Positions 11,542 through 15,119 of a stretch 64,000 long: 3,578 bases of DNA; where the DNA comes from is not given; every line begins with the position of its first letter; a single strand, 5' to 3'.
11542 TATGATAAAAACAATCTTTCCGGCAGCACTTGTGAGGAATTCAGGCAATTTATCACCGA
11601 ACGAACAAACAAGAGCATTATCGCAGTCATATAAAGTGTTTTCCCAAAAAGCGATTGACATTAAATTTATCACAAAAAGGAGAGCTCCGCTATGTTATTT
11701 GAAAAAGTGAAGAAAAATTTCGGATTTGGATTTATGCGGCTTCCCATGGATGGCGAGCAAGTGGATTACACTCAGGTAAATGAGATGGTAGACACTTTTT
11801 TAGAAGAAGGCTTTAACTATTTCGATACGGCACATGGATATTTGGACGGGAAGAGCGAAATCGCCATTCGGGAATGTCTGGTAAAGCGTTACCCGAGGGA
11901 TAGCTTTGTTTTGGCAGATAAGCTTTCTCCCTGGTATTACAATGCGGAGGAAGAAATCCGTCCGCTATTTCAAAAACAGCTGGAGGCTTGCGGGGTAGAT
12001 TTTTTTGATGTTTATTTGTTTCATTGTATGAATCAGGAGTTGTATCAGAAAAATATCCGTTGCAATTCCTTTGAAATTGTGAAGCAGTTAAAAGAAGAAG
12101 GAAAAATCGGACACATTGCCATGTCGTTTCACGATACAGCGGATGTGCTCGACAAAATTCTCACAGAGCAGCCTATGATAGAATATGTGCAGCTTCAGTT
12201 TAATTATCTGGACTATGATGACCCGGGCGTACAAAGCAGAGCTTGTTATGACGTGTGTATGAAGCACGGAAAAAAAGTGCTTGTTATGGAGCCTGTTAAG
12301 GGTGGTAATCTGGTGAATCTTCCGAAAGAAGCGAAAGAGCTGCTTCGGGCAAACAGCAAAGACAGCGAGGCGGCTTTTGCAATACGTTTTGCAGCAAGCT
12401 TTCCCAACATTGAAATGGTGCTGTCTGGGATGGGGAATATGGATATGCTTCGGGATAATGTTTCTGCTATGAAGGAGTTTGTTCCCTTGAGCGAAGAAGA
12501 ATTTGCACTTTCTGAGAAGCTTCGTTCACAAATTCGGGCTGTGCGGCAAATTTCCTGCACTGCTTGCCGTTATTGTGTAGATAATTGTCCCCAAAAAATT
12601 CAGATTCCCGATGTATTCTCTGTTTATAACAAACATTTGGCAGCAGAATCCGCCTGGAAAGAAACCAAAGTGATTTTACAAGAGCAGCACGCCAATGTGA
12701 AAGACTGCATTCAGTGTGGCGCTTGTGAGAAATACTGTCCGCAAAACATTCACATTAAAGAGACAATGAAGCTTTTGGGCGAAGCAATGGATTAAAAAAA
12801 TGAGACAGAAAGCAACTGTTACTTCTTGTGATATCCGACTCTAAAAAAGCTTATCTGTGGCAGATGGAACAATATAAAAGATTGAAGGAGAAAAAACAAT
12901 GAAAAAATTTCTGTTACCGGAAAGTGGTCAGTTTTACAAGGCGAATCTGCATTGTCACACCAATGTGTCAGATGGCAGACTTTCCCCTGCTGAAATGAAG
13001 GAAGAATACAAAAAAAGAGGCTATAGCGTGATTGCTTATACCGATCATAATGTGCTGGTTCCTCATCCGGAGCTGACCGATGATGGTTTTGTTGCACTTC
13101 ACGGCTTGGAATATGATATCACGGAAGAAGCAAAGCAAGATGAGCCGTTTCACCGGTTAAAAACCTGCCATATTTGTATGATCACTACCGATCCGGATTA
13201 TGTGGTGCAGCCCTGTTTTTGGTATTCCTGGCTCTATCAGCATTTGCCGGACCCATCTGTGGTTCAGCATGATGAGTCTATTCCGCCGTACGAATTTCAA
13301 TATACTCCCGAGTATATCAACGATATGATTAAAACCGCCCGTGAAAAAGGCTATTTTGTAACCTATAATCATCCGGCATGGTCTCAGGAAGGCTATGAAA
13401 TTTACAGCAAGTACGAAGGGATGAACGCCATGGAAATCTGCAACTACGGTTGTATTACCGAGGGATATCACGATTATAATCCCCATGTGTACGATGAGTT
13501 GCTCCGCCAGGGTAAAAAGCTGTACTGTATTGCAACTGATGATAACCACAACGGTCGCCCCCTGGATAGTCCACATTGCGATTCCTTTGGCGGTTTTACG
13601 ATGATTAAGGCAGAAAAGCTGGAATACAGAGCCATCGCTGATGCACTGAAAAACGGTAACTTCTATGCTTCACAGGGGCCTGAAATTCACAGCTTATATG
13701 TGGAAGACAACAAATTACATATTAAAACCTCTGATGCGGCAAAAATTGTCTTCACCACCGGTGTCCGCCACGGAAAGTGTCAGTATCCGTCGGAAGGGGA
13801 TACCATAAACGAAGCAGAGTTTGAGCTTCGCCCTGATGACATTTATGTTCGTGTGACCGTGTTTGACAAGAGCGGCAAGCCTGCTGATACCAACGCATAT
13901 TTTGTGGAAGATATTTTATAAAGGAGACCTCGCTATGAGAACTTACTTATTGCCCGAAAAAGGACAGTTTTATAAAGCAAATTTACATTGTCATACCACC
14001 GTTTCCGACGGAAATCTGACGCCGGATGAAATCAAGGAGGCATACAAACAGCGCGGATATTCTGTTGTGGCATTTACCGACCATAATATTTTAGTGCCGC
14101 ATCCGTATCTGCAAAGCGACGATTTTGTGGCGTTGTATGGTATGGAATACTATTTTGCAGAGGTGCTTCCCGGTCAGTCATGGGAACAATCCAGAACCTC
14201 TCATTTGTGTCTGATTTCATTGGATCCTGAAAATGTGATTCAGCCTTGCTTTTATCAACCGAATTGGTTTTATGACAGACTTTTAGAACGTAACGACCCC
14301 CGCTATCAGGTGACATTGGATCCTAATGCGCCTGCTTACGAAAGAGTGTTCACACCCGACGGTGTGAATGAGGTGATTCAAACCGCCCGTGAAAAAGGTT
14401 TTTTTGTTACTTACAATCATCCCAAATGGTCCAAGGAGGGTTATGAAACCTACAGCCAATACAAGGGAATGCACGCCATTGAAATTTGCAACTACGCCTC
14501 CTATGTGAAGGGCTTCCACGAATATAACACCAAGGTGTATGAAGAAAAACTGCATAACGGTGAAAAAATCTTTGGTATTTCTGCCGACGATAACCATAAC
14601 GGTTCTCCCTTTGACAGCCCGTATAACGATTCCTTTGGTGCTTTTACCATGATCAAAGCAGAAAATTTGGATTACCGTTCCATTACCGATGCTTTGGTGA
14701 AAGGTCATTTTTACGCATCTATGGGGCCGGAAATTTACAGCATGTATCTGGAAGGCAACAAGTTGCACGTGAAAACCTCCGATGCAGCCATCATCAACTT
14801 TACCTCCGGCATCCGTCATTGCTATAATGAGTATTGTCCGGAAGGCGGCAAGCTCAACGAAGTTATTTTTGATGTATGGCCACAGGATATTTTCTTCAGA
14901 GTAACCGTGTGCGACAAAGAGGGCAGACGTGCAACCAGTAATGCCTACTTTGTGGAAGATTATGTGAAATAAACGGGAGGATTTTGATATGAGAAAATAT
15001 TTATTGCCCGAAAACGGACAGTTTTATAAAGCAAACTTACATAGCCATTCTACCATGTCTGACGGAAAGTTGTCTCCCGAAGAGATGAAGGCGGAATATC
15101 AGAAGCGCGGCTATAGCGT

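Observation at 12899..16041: Three tandem PHP-family metallohydrolase paralogs with mosaic similarity (gene conversion signature)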

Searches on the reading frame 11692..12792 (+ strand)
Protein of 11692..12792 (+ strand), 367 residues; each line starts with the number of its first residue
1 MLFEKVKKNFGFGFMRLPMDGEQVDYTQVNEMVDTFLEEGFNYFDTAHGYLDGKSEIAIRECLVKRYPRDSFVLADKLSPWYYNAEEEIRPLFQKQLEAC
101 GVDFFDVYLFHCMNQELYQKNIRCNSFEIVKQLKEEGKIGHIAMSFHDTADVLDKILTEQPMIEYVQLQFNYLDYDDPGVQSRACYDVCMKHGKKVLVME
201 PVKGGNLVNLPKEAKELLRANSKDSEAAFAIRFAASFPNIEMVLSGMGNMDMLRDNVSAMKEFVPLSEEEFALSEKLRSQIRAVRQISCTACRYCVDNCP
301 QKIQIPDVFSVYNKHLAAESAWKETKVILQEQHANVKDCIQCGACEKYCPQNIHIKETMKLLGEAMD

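Call 51: search_protein_families(library=pfam, proteins=[window:11692-12792:+], max_evalue=0.001)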
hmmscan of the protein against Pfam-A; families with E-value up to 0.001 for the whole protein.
window:11692-12792:+ (367 aa): 12 families
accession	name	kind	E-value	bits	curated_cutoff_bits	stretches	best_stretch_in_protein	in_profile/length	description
PF00248.27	Aldo_ket_red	-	3.9e-41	141.5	24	1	11-276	3-288/291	Aldo/keto reductase family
PF13534.11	Fer4_17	-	3.4e-09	37.5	22.2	1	288-354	1-61/61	4Fe-4S dicluster domain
PF13183.11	Fer4_8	-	2.2e-08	35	27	1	288-353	4-68/68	4Fe-4S dicluster domain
PF13187.11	Fer4_9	-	3.1e-08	34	27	1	289-352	2-50/52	4Fe-4S dicluster domain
PF13237.11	Fer4_10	-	3.7e-07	30.4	25.5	1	288-350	8-53/53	4Fe-4S dicluster domain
PF12838.12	Fer4_7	-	4.2e-07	30.8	27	1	288-353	1-52/52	4Fe-4S dicluster domain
PF13746.11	Fer4_18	-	6.8e-07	29.9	27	1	323-361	45-83/114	4Fe-4S dicluster domain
PF13484.11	Fer4_16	-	5.8e-06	27.4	30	1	289-352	2-66/66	4Fe-4S double cluster binding domain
PF14697.11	Fer4_21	-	1.6e-05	25.3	35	0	280-301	32-53/59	4Fe-4S dicluster domain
PF00037.32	Fer4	-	2.5e-05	24.3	21.1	1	337-352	6-21/24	4Fe-4S binding domain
PF12797.12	Fer4_2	-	4.7e-05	23.5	24.5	0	335-350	6-21/22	4Fe-4S binding domain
PF17179.9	Fer4_22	-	0.00012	23.3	27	0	324-353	66-95/95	4Fe-4S dicluster domain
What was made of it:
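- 11692..12795 (+): Aldo/keto reductase with a C-terminal 4Fe-4S dicluster domain. It is always the gene directly upstream of the array in this clade. Pfam PF00248 at 3.9e-41 plus Fer4 families (call 51).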

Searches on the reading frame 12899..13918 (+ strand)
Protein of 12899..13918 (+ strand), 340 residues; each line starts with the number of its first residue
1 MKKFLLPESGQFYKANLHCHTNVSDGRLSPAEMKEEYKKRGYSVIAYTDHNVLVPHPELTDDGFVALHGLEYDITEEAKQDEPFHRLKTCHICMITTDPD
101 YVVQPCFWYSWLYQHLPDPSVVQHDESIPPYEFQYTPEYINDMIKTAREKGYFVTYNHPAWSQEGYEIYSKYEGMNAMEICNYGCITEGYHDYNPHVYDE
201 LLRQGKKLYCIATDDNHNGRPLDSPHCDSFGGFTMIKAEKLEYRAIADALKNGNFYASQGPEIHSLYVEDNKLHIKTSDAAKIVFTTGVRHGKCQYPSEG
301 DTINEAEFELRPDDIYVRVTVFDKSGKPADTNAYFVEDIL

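Call 4: search_protein_families(library=pfam, proteins=[window:12899-13918:+], max_evalue=0.1)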
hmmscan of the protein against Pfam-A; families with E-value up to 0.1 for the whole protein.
window:12899-13918:+ (340 aa): 1 family
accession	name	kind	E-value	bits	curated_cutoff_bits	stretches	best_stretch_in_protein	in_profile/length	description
PF02811.25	PHP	-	3.4e-07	31.2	26.4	1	17-190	2-133/164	PHP domain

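Call 5: search_protein_families(library=ncbifam, proteins=[window:12899-13918:+], max_evalue=0.1)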
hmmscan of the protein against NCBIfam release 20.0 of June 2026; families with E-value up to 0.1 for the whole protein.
window:12899-13918:+ (340 aa): 10 families
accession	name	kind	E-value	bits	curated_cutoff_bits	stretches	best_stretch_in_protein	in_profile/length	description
NF038032.1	CehA_McbA_metalo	domain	1.6e-26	93.5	80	1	12-293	2-252/315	CehA/McbA family metallohydrolase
NF041577.1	nside_bi_sphtase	equivalog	4e-08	32.8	400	1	14-53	3-42/276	3',5'-nucleoside bisphosphate phosphatase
NF047791.1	RNaseRnm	equivalog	1.8e-06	27.4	375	1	16-52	4-40/275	RNase RNM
NF006375.0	PRK08609.1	equivalog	7.8e-06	24.7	426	1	14-51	336-373/571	DNA polymerase/3'-5' exonuclease PolX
NF004981.0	PRK06361.1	equivalog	1e-05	25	117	1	16-51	3-38/217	histidinol phosphate phosphatase domain-containing protein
NF005928.0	PRK07945.1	equivalog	0.0032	16.9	250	1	13-51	98-136/337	PHP domain-containing protein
NF045780.1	TrlF_fam_ATP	equivalog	0.0032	16.2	350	1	11-53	4-57/944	TrlF family AAA-like ATPase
NF041661.1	Cycl_ph_dihydrol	equivalog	0.043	13.1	500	1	16-52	1-37/259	phosphoribosyl 1,2-cyclic phosphate 1,2-diphosphodiesterase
NF001688.0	PRK00448.1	equivalog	0.057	10.9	873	1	16-74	340-404/1445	PolC-type DNA polymerase III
TIGR01405.1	polC_Gram_pos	equivalog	0.072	10.7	1043.45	1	16-77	106-173/1211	DNA polymerase III subunit alpha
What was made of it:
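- Pfam and NCBIfam scores are above their cut-offs (calls 4, 5).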

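Call 10: find_related_loci(query=A1, collection=genome_contigs, flank=6000)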
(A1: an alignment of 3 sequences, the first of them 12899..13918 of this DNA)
Query A1 (340 aa) in genome_contigs; peptide patterns used: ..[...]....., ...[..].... (x = any residue, [..] = any of these).
216 stretches matched a pattern; 176 encode a relative of the query (tblastn E <= 1e-3); the best 80 are kept; 79 distinct loci.
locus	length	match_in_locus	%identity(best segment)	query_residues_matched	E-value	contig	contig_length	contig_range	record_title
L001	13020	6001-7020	89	1-340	0e+0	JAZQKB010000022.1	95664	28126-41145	MAG: Clostridia bacterium isolate T1900044616_TS20190082.MAGScoT_cleanbin_000006 SGB_850_k141_188832, whole genome shotg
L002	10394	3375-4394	89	1-340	0e+0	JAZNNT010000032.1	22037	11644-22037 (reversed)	MAG: Clostridia bacterium isolate T1900044654_TS20190120.MAGScoT_cleanbin_000006 SGB_1463_k141_562625, whole genome shot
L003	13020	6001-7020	89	1-340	0e+0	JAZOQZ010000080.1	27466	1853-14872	MAG: Clostridia bacterium isolate T1900045564_YK20190258.MAGScoT_cleanbin_000004 SGB_7926_k141_1800274, whole genome sho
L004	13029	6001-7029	73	1-340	2e-173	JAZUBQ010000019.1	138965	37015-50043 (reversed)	MAG: Clostridia bacterium isolate T1900045317_YK20190006.MAGScoT_cleanbin_000007 SGB_6310_k141_1976586, whole genome sho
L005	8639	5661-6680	72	1-340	5e-170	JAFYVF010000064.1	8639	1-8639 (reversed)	MAG: Clostridia bacterium isolate RGIG7452 Water_buffalos_Colon-1__c403225, whole genome shotgun sequence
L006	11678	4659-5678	90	1-340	0e+0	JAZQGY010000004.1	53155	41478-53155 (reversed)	MAG: Clostridia bacterium isolate T1900044629_TS20190095.MAGScoT_cleanbin_000036 SGB_1000_k141_141210, whole genome shot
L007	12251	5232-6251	87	1-340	0e+0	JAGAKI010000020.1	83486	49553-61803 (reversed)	MAG: Clostridia bacterium isolate RGIG8521 Water_deer_Cecum-2__c137508, whole genome shotgun sequence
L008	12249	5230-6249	88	1-340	0e+0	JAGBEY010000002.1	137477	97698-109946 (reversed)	MAG: Clostridia bacterium isolate RGIG9057 Water_deer_Rectum-4__c11431, whole genome shotgun sequence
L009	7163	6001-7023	59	1-340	6e-127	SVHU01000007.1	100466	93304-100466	MAG: Clostridiales bacterium isolate SIG392 NODE_5081_length_100466_cov_2.667009, whole genome shotgun sequence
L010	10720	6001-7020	55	1-340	1e-124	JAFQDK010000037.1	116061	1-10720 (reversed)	MAG: Clostridia bacterium isolate RGIG1718 Goat_Cecum-2__c537489, whole genome shotgun sequence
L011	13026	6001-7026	55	1-340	2e-124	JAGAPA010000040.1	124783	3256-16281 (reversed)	MAG: Clostridia bacterium isolate RGIG8643 Water_deer_Cecum.Co__c647207, whole genome shotgun sequence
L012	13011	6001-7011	56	1-339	4e-122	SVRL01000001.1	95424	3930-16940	MAG: Oscillospiraceae bacterium isolate SIG642 NODE_1074_length_95424_cov_3.090569, whole genome shotgun sequence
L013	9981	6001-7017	55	1-339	3e-121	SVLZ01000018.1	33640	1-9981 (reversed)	MAG: Oscillospiraceae bacterium isolate SIG500 NODE_27387_length_33640_cov_2.923492, whole genome shotgun sequence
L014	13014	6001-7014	55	1-340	6e-121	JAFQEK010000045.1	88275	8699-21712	MAG: Clostridia bacterium isolate RGIG1744 Goat_Cecum-3__c235630, whole genome shotgun sequence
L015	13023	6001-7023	53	1-340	4e-121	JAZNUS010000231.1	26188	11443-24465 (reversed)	MAG: Clostridia bacterium isolate T1900044796_TS20190262.MAGScoT_cleanbin_000008 SGB_2680_k141_1951709, whole genome sho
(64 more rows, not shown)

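Call 55: find_related_loci(query=A1, collection=metagenome_contigs, flank=5000)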
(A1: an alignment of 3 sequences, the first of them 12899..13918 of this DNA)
Query A1 (340 aa) in metagenome_contigs; peptide patterns used: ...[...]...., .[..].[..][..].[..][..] (x = any residue, [..] = any of these).
600 stretches matched a pattern (row limit reached: there are more); 2 encode a relative of the query (tblastn E <= 1e-3); 2 distinct loci.
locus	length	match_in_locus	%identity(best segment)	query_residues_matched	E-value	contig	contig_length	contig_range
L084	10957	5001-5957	41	3-340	3e-78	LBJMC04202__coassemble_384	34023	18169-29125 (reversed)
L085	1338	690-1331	44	1-218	5e-60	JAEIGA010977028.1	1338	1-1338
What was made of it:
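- Tried and rejected: Only two distant loci came back (call 55).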

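Call 62: search_protein_families(library=padloc, proteins=[window:12899-13918:+], max_evalue=0.01)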
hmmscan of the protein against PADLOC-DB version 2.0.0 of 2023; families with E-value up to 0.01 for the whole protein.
window:12899-13918:+ (340 aa): 0 families
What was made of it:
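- Tried and rejected: No hit (call 62).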

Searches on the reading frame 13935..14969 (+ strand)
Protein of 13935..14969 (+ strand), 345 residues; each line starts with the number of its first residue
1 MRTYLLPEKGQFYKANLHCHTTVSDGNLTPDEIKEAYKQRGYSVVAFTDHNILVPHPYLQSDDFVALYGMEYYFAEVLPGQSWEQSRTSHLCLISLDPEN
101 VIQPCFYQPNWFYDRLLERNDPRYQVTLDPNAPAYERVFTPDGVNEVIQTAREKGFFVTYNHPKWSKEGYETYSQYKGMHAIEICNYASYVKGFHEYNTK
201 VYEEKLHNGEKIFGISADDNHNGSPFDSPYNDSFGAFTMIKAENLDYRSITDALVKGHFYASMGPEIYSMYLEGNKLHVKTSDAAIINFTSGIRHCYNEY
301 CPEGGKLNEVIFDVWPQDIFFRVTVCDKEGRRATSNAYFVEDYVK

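Call 4: search_protein_families(library=pfam, proteins=[window:13935-14969:+], max_evalue=0.1)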
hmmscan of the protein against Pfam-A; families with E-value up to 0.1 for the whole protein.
window:13935-14969:+ (345 aa): 1 family
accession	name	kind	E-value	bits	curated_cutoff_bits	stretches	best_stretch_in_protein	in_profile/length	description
PF02811.25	PHP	-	1.4e-07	32.4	26.4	1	17-81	2-54/164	PHP domain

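Call 5: search_protein_families(library=ncbifam, proteins=[window:13935-14969:+], max_evalue=0.1)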
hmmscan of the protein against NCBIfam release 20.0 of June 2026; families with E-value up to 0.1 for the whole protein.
window:13935-14969:+ (345 aa): 8 families
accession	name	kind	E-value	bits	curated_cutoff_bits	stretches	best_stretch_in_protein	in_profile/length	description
NF038032.1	CehA_McbA_metalo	domain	8.4e-26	91.1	80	1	12-277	2-230/315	CehA/McbA family metallohydrolase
NF041577.1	nside_bi_sphtase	equivalog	2.9e-08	33.2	400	1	14-53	3-42/276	3',5'-nucleoside bisphosphate phosphatase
NF047791.1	RNaseRnm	equivalog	1.4e-06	27.8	375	1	16-51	4-39/275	RNase RNM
NF006375.0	PRK08609.1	equivalog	1.5e-06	27.1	426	1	14-51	336-373/571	DNA polymerase/3'-5' exonuclease PolX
NF004981.0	PRK06361.1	equivalog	2e-05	24.1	117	1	16-51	3-38/217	histidinol phosphate phosphatase domain-containing protein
NF045780.1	TrlF_fam_ATP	equivalog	3.9e-05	22.6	350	1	11-52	4-53/944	TrlF family AAA-like ATPase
NF041661.1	Cycl_ph_dihydrol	equivalog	6.8e-05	22.3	500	1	16-51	1-36/259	phosphoribosyl 1,2-cyclic phosphate 1,2-diphosphodiesterase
NF005928.0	PRK07945.1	equivalog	0.058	12.8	250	1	13-51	98-136/337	PHP domain-containing protein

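Call 62: search_protein_families(library=padloc, proteins=[window:13935-14969:+], max_evalue=0.01)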
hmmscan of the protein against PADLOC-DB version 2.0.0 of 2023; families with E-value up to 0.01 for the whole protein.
window:13935-14969:+ (345 aa): 0 families
